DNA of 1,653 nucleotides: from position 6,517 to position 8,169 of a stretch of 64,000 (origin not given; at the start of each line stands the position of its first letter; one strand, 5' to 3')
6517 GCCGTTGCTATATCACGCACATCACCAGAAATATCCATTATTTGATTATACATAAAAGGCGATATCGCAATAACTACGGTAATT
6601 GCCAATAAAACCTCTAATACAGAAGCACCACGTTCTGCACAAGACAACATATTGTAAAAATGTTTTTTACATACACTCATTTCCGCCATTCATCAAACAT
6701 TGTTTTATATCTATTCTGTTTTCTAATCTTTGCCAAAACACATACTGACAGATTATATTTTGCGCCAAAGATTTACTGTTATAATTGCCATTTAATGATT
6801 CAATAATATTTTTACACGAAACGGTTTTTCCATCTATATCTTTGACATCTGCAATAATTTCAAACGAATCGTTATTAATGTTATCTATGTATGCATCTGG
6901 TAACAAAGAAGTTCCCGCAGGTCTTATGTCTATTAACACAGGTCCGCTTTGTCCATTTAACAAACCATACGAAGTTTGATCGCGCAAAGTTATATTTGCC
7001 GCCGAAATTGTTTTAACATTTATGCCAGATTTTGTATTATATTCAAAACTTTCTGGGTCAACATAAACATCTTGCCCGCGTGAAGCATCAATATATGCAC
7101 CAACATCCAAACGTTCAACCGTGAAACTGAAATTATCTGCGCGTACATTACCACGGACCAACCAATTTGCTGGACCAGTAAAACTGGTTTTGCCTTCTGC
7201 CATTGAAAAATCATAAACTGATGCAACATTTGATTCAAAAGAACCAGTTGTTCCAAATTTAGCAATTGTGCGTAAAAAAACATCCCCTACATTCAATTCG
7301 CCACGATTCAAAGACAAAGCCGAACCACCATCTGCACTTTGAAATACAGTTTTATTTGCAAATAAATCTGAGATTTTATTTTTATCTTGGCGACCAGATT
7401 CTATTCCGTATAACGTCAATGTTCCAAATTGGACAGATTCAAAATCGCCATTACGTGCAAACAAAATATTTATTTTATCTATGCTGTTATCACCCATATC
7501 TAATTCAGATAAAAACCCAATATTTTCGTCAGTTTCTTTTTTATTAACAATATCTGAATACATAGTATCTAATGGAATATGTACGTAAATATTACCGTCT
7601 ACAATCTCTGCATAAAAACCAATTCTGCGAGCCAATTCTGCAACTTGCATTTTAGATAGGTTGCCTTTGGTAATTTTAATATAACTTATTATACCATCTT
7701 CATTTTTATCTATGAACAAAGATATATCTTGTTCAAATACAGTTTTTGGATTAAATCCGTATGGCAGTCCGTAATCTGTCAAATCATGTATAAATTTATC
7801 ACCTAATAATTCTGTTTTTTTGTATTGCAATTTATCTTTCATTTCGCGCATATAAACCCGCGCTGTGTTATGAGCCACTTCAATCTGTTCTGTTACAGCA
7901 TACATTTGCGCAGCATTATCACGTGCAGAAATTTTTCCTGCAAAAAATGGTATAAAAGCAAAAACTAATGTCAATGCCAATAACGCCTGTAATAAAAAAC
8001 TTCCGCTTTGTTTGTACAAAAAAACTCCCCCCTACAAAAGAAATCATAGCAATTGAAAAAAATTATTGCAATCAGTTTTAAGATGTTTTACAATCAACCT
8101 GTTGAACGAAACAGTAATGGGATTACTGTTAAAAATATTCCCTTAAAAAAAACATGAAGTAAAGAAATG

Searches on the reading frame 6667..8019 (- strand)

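Call 57: search_protein_families(library=pfam, proteins=[window:6667-8019:-], max_evalue=0.00001)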
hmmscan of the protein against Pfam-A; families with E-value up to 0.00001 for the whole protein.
window:6667-8019:- (450 aa): 0 families

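Call 85: search_protein_families(library=pfam, proteins=[window:6667-8019:-], max_evalue=0.1)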
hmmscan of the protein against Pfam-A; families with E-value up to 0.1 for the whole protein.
window:6667-8019:- (450 aa): 2 families
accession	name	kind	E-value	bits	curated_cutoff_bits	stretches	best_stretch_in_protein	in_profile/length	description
PF23864.1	DUF7222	-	0.047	14.4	27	0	69-126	16-67/108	Domain of unknown function (DUF7222)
PF08756.15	YfkB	-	0.072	13.3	25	0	185-249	25-87/151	YfkB-like domain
